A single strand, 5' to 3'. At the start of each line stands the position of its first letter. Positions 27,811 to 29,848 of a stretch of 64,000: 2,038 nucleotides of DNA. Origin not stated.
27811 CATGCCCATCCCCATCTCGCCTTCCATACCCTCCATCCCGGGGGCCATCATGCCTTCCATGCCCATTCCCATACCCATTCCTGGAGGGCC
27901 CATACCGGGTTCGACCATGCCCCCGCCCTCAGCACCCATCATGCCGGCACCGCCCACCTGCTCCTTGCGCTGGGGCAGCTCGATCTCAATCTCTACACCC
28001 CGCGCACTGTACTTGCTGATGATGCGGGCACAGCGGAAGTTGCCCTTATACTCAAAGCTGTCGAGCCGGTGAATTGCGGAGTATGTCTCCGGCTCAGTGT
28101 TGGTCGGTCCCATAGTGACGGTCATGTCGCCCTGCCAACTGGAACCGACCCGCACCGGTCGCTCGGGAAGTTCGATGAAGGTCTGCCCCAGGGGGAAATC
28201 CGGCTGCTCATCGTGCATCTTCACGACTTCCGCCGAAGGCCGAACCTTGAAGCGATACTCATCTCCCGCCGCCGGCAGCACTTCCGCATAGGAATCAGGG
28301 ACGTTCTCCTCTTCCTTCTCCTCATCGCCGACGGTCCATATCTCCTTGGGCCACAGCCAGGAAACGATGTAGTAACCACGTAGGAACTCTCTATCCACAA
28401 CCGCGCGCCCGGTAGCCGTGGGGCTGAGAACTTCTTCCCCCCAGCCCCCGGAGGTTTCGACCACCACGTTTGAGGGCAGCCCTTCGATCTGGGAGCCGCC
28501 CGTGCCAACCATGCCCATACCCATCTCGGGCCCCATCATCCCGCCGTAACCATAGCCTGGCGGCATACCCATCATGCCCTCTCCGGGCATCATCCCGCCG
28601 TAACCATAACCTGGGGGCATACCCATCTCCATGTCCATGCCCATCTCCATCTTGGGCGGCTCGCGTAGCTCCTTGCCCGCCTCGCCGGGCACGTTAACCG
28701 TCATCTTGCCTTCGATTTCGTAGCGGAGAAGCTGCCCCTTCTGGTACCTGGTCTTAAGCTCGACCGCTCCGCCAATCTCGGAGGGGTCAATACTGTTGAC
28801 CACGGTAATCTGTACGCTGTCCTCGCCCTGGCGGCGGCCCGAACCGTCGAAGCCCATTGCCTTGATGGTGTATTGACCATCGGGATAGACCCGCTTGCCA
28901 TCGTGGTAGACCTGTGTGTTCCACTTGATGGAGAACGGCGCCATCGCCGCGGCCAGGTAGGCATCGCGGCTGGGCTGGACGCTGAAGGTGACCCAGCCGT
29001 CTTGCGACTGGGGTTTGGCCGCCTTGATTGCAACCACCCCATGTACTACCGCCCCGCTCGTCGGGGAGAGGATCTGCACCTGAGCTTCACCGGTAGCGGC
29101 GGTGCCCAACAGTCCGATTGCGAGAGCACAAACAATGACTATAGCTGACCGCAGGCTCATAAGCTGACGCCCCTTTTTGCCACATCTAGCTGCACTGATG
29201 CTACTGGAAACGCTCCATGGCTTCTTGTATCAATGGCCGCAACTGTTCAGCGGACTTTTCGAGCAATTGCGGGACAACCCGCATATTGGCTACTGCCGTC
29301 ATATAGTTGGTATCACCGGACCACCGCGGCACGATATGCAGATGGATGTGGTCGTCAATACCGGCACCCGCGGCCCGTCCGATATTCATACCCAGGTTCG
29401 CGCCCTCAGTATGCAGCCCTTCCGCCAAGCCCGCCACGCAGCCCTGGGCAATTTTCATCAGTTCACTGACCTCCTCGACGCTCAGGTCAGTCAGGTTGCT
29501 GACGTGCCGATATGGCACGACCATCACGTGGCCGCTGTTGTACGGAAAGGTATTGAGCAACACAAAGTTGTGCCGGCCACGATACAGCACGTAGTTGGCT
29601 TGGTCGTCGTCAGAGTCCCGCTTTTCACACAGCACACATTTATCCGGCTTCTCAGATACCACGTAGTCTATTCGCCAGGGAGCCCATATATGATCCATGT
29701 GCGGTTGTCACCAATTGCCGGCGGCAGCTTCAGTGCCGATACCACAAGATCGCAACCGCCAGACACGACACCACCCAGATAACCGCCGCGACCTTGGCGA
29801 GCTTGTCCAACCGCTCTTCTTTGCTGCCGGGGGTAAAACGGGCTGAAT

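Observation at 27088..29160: Secreted protein with three Met/Gly-rich repeat modules (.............-type)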

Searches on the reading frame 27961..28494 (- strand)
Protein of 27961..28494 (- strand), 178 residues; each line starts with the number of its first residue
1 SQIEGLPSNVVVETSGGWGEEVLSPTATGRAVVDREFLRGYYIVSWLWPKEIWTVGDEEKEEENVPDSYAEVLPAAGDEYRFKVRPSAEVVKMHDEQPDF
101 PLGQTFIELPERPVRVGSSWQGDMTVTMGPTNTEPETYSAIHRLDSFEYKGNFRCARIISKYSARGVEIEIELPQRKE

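Call 54: search_protein_representatives(alignment_id=A3)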
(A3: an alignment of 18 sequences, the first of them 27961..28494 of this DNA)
Query: 18 sequences, 156 profile positions. Proteins with E-value up to 0.001 (for the whole library): 186; up to 1e-10: 47; up to 1e-30: 18. The best 150 are listed.
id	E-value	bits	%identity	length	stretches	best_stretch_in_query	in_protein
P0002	2.9e-59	215.7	-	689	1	3-154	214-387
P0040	3.7e-58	212.1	-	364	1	2-154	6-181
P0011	6.4e-57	208.1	-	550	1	4-155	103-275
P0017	1.8e-53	196.9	-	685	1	2-153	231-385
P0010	3.5e-51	189.4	-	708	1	4-155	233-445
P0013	6.1e-51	188.7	-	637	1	2-155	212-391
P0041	2.9e-49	183.2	-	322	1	9-154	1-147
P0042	8.6e-48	178.4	-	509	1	4-154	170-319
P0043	9.7e-48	178.2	-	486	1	3-152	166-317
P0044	1.7e-45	171.0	-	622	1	3-152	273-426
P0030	4.9e-45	169.5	-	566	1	4-152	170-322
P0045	2.2e-44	167.4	-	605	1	5-152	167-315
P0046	1.6e-42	161.3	-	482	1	8-155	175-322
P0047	3.5e-42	160.2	-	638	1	5-154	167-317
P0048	1.6e-38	148.3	-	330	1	2-154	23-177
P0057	1.9e-24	102.6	-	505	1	9-143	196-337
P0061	2.4e-18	82.8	-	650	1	7-142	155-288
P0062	1.1e-16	77.3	-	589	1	52-145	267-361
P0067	1.2e-14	70.8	-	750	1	57-151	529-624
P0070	1.1e-12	64.4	-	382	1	9-154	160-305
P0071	1.5e-12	63.9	-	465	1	8-147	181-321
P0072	1.5e-12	63.9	-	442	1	13-142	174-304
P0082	1.3e-10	57.7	-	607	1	10-143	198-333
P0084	1.8e-10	57.1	-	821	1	27-145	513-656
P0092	2.2e-09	53.6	-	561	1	28-142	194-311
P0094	8.1e-09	51.8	-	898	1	49-147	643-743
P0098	1.4e-08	51.0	-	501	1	10-145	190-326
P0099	1.4e-08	51.0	-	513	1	15-141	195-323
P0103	2.6e-08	50.1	-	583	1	13-146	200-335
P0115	2.6e-07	46.9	-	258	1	11-140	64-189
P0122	8.9e-07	45.2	-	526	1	31-143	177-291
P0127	1.4e-06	44.5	-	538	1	58-141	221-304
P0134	3.1e-06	43.4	-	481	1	48-141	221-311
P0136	4.4e-06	42.9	-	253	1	9-146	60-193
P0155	2.0e-05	40.8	-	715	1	60-142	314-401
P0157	2.2e-05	40.6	-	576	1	52-145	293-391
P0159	2.7e-05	40.4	-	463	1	48-143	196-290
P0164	3.2e-05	40.1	-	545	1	75-143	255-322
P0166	3.6e-05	40.0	-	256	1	10-139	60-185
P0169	3.9e-05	39.8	-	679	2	115-143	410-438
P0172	4.3e-05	39.7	-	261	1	21-142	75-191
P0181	8.5e-05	38.7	-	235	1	20-145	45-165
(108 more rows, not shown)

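Call 56: search_protein_families(library=pfam, proteins=[P0067, P0070, P0071, P0084, P0094, P0115, P0136, P0166, P0172, P0181], max_evalue=0.01)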
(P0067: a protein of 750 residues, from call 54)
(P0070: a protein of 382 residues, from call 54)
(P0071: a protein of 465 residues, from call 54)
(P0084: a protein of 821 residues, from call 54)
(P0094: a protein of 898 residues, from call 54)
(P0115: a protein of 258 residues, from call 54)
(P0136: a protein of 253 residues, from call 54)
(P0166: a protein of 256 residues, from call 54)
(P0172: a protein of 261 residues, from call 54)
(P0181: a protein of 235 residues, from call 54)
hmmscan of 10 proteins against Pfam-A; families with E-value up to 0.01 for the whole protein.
P0067 (750 aa): 4 families
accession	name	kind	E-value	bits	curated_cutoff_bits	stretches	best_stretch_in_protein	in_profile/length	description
PF07676.18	PD40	-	3e-24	84.8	20.9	2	113-143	2-33/38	WD40-like Beta Propeller Repeat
PF00930.27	DPPIV_N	-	1.2e-06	27.9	22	0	207-264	47-117/354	Dipeptidyl peptidase IV (DPP IV) N-terminal region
PF17957.7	Big_7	-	0.00012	23.1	24.1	0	332-403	3-65/70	Bacterial Ig domain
PF25174.1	Beta-prop_THOC3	-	0.00084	18.9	305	0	209-265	95-147/272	THOC3 beta-propeller domain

P0070 (382 aa): 0 families

P0071 (465 aa): 1 family
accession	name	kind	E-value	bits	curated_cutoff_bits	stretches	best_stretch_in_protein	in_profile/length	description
PF17957.7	Big_7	-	9.6e-05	23.4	24.1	1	45-113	2-70/70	Bacterial Ig domain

P0084 (821 aa): 3 families
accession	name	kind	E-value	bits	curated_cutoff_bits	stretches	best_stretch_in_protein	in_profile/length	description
PF07676.18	PD40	-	5.7e-20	71.2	20.9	2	102-129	1-26/38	WD40-like Beta Propeller Repeat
PF25174.1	Beta-prop_THOC3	-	0.0009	18.8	305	1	118-216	9-105/272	THOC3 beta-propeller domain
PF00930.27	DPPIV_N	-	0.0032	16.7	22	0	118-134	107-123/354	Dipeptidyl peptidase IV (DPP IV) N-terminal region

P0094 (898 aa): 5 families
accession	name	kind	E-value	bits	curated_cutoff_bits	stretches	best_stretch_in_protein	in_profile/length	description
PF07676.18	PD40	-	4.4e-27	93.9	20.9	2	104-129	2-27/38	WD40-like Beta Propeller Repeat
PF00930.27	DPPIV_N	-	3.5e-10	39.6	22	1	159-196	45-82/354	Dipeptidyl peptidase IV (DPP IV) N-terminal region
PF17957.7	Big_7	-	2.4e-06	28.5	24.1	1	447-511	1-70/70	Bacterial Ig domain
PF06832.18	BiPBP_C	-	0.0004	20.6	26.8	1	440-516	3-83/90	Penicillin-Binding Protein C-terminus Family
PF25174.1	Beta-prop_THOC3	-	0.0012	18.3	305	0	69-178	10-110/272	THOC3 beta-propeller domain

P0115 (258 aa): 1 family
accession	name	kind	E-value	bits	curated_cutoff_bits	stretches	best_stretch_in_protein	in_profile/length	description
PF19777.4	DUF6263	-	3.3e-06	27.3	26.7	1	89-217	63-194/196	Family of unknown function (DUF6263)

P0136 (253 aa): 2 families
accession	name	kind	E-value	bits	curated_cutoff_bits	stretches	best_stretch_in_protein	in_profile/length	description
PF19777.4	DUF6263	-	2.2e-07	31.1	26.7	1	128-206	103-187/196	Family of unknown function (DUF6263)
PF14864.11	Alkyl_sulf_C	-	0.0045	17.6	27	1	11-106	16-111/125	Alkyl sulfatase C-terminal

P0166 (256 aa): 1 family
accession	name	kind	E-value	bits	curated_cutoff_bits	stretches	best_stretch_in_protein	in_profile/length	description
PF19777.4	DUF6263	-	1.8e-08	34.7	26.7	1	128-173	103-148/196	Family of unknown function (DUF6263)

P0172 (261 aa): 1 family
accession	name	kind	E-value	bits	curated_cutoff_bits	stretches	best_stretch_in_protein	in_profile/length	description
PF19777.4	DUF6263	-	0.00011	22.4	26.7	0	135-175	107-147/196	Family of unknown function (DUF6263)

P0181 (235 aa): 0 families

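Call 59: list_cluster_members(proteins=[P0122, P0169, P0157, P0164, P0155, P0062, P0098, P0115, P0084, P0071])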
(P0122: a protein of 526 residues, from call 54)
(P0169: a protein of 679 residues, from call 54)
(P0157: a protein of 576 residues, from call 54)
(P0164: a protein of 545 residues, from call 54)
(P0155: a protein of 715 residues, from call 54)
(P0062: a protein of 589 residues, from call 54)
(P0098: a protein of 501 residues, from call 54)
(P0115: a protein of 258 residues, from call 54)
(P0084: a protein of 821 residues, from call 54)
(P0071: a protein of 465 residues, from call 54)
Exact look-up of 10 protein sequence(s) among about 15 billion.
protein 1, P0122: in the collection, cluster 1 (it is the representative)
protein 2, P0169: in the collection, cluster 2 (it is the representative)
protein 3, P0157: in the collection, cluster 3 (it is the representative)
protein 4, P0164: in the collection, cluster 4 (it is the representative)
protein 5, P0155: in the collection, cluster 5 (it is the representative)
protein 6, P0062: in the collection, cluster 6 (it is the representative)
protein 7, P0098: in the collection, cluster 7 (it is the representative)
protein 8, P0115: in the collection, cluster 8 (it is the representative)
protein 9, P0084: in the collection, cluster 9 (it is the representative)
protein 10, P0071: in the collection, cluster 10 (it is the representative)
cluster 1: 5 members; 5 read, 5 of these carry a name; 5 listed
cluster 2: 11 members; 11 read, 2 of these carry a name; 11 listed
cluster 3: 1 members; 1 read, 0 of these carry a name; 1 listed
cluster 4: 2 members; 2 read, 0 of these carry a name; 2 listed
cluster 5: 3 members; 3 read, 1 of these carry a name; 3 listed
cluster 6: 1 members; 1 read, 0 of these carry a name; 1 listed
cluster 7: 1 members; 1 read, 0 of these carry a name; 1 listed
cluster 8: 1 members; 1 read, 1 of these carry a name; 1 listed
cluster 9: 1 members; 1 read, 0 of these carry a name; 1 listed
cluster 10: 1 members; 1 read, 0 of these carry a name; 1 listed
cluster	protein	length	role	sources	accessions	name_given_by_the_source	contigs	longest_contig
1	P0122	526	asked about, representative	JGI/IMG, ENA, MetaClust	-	\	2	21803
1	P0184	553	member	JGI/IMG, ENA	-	hypothetical protein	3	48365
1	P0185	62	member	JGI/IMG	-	hypothetical protein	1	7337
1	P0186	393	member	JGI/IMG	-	hypothetical protein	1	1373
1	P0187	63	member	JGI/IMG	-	hypothetical protein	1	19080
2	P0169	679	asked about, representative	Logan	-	-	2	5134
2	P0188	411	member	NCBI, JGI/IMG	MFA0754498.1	MAG: hypothetical protein IMHGJWDQ_002285 [Candidatus Fervidibacter sp.]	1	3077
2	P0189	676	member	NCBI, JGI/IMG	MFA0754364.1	MAG: hypothetical protein IMHGJWDQ_002150 [Candidatus Fervidibacter sp.]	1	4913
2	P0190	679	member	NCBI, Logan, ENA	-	-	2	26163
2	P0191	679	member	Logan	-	-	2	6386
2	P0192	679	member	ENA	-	-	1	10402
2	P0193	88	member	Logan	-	-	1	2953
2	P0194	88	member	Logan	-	-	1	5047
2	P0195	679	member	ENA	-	-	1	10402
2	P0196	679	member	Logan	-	-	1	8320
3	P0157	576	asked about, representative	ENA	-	-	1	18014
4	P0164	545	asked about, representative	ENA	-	-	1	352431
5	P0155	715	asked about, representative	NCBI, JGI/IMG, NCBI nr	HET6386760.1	MAG TPA: hypothetical protein VFJ58_25495 [Armatimonadota bacterium] | hypothetical protein [Armatimonadota bacterium]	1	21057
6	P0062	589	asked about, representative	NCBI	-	-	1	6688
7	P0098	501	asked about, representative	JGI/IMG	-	-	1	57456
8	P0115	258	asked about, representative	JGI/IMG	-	hypothetical protein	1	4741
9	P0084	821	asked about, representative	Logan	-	-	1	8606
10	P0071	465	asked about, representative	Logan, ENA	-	-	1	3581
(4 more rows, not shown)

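Call 60: find_encoding_contigs(protein=P0164, flank=6000, max_places=1)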
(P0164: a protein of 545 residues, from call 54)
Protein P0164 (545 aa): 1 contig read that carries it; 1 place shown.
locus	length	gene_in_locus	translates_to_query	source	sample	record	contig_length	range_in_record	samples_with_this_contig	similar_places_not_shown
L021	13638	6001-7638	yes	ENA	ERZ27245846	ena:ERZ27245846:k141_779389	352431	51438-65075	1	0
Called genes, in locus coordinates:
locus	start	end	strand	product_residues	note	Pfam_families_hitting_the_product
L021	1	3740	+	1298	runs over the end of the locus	PF22666:Glyco_hydro_2_N2 (weak), PF00703:Glyco_hydro_2 (weak), PF02836:Glyco_hydro_2_C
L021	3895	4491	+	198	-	PF01739:CheR, PF08242:Methyltransf_12 (faint)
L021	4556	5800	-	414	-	PF00083:Sugar_tr, PF07690:MFS_1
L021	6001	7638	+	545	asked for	-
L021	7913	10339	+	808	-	PF00270:DEAD, PF00271:Helicase_C, PF22982:WHD_HRQ1 (weak), PF09369:MZB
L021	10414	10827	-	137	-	PF01894:YjbQ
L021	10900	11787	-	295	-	-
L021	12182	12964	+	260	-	PF00142:Fer4_NifH (weak), PF01656:CbiA, PF02374:ArsA_ATPase, PF10609:ParA, PF13614:AAA_31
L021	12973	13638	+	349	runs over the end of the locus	-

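Call 61: find_encoding_contigs(protein=P0190, flank=6000, max_places=1)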
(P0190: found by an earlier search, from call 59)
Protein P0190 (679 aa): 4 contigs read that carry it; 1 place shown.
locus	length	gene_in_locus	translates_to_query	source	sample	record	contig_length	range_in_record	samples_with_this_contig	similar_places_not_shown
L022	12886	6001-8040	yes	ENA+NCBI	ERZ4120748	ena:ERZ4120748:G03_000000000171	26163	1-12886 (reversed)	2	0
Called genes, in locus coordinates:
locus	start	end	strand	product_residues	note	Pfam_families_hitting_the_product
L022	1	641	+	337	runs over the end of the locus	PF00953:Glycos_transf_4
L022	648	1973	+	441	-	PF03446:NAD_binding_2 (weak), PF03721:UDPG_MGDP_dh_N, PF03807:F420_oxidored (faint), PF00984:UDPG_MGDP_dh, PF03720:UDPG_MGDP_dh_C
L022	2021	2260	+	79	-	-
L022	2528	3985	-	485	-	PF13567:DUF4131 (weak), PF03772:Competence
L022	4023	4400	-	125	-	PF12840:HTH_20, PF01022:HTH_5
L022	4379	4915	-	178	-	PF01252:Peptidase_A8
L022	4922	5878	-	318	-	PF03741:TerC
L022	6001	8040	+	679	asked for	-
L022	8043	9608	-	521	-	PF01120:Alpha_L_fucos, PF16757:Fucosidase_C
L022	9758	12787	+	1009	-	PF00005:ABC_tran (faint), PF02463:SMC_N (faint), PF13191:AAA_16 (faint), PF13238:AAA_18 (faint), PF13304:AAA_21 (faint), PF13555:AAA_29 (faint), PF17760:UvrA_inter, PF17755:UvrA_DNA-bind, +1 more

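Call 76: list_cluster_members(proteins=[P0134, P0159, P0127, P0092, P0082, P0103, P0061, P0099, P0057, P0072])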
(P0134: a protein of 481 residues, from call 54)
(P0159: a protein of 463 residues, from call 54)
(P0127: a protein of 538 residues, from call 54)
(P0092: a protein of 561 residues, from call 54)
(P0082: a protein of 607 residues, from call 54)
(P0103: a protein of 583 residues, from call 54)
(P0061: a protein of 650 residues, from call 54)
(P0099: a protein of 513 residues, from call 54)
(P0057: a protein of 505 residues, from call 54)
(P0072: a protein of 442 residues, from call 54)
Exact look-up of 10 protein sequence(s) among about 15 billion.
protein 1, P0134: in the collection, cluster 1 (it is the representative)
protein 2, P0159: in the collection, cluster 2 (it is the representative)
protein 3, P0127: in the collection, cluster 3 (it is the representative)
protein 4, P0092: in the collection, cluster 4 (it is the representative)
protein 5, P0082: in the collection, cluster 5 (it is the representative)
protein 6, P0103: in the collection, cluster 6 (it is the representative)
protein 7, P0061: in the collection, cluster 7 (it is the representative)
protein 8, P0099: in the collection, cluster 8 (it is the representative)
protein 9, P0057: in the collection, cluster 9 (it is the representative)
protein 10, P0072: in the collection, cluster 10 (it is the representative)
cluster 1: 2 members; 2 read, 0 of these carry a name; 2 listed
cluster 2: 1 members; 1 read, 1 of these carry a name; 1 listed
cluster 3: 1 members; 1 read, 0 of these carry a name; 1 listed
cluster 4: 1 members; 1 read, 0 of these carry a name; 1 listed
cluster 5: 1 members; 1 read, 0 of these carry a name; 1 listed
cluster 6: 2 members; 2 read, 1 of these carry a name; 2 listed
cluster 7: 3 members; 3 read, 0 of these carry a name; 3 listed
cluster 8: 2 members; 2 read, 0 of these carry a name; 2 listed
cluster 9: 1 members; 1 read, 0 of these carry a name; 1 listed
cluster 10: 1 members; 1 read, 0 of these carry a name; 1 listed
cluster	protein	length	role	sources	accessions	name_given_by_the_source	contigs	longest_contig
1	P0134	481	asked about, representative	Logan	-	-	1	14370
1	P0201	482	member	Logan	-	-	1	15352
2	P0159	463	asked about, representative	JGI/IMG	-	hypothetical protein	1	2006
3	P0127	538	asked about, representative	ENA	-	-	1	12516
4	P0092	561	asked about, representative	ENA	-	-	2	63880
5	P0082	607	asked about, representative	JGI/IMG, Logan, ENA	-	-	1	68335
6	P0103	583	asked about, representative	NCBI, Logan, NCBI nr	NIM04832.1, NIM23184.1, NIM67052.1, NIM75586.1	MAG: hypothetical protein GTO55_02675 [Armatimonadetes bacterium] | hypothetical protein [Armatimonadota bacterium]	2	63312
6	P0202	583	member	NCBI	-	-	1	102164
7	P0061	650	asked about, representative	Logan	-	-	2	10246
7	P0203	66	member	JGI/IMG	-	-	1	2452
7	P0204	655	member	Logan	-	-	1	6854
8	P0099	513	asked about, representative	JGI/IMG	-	-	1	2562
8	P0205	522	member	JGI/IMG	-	-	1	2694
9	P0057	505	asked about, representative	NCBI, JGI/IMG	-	-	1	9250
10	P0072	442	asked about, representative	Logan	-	-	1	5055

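Call 77: find_encoding_contigs(protein=P0103, flank=5000, max_places=1)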
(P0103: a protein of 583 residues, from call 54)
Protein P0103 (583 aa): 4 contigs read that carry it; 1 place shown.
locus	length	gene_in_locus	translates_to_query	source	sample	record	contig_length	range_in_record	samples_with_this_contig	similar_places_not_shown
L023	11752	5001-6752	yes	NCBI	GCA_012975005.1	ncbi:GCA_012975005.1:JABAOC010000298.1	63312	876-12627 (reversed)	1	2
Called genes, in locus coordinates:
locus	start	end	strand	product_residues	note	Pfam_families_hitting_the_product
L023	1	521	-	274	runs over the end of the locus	PF02463:SMC_N (faint), PF00005:ABC_tran, PF13304:AAA_21 (weak)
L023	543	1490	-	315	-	PF01297:ZnuA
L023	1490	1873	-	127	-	PF00903:Glyoxalase, PF13669:Glyoxalase_4, PF18029:Glyoxalase_6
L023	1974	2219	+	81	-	-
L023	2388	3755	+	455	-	PF00291:PALP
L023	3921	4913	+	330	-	PF00389:2-Hacid_dh, PF02826:2-Hacid_dh_C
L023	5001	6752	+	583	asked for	-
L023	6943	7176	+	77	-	-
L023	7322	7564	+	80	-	-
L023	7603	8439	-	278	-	PF01261:AP_endonuc_2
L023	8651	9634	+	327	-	PF20030:bpMoxR, PF07726:AAA_3, PF07728:AAA_5, PF00004:AAA (weak), PF17863:AAA_lid_2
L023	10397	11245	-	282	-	-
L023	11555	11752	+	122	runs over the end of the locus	-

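Call 78: find_encoding_contigs(protein=P0092, flank=5000, max_places=1)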
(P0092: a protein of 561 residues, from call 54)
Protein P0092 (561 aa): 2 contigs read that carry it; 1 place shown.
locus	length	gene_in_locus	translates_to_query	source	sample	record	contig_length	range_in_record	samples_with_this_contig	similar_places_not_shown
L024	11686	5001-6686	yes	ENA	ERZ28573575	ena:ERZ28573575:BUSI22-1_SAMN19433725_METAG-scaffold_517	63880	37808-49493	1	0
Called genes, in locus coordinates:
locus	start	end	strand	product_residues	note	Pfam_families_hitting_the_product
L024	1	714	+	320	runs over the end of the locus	PF05343:Peptidase_M42, PF01546:Peptidase_M20 (faint)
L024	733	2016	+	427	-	PF02403:Seryl_tRNA_N, PF00587:tRNA-synt_2b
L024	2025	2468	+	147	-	-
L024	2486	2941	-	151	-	-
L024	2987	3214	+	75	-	-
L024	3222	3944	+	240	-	PF00730:HhH-GPD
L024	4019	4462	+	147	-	PF03061:4HBT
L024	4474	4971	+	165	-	-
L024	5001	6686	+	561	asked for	-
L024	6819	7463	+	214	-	PF00902:TatC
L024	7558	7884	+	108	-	PF18902:DUF5658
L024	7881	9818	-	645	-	PF00270:DEAD, PF00271:Helicase_C, PF16124:RecQ_Zn_bind (weak)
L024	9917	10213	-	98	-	-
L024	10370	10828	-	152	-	PF02082:Rrf2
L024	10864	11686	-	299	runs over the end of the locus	PF00581:Rhodanese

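Call 88: search_solved_structures(query=A5, max_evalue=1)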
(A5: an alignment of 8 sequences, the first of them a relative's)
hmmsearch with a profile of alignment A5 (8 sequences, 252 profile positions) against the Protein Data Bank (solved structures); distinct sequences matched with E-value up to 1: 0.

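Call 89: search_solved_structures(query=A3, max_evalue=1)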
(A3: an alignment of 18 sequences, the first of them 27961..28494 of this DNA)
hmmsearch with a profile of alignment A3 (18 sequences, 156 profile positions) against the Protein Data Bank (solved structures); distinct sequences matched with E-value up to 1: 2.
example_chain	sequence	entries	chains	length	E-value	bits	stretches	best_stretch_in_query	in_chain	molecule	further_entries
8e1e_A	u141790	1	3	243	0.0008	22.5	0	67-100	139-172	SG122_C3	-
7ucv_A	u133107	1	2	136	0.72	12.9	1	43-112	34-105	Retinol-binding protein 2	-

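Call 97: search_protein_families(library=pfam, proteins=[L021:10900-11787:-], max_evalue=0.1)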
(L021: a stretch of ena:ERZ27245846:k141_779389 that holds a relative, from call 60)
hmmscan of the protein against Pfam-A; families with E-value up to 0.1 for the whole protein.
L021:10900-11787:- (295 aa): 0 families

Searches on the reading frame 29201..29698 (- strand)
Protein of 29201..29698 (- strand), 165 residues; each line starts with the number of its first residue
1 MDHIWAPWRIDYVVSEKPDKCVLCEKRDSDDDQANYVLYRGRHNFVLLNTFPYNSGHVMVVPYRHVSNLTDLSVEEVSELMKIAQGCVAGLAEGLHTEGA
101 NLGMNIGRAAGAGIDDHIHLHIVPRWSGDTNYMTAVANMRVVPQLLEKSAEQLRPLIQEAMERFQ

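Call 21: search_protein_families(library=pfam, proteins=[window:29201-29698:-], max_evalue=0.001)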
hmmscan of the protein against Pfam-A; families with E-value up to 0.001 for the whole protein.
window:29201-29698:- (165 aa): 4 families
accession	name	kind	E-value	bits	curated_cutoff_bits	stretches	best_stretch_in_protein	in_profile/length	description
PF01230.28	HIT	-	6.1e-16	59.3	21.5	1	36-125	7-95/98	HIT domain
PF11969.13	DcpS_C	-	1.2e-06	29.4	24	1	21-123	2-100/114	Scavenger mRNA decapping enzyme C-term binding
PF04677.20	CwfJ_C_1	-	4.5e-06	27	21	1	16-86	9-77/122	Protein similar to CwfJ C-terminus 1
PF16269.10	DUF4922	-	0.0008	19.8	23.6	0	19-86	58-122/146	Domain of unknown function (DUF4922)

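Call 38: search_protein_families(library=ncbifam, proteins=[window:29201-29698:-], max_evalue=0.01)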
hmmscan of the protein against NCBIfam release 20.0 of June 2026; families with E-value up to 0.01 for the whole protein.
window:29201-29698:- (165 aa): 3 families
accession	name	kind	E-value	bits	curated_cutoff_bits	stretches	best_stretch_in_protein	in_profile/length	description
NF052622.1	ATPAdlTfActino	equivalog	5e-44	149.9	290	1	2-151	13-168/176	ATP adenylyltransferase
NF045834.1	M_plasma_HinT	exception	5.6e-11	43.2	130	1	36-124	13-100/102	histidine triad protein HinT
NF007965.0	PRK10687.1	equivalog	0.0023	18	206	1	51-123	33-105/119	purine nucleoside phosphoramidase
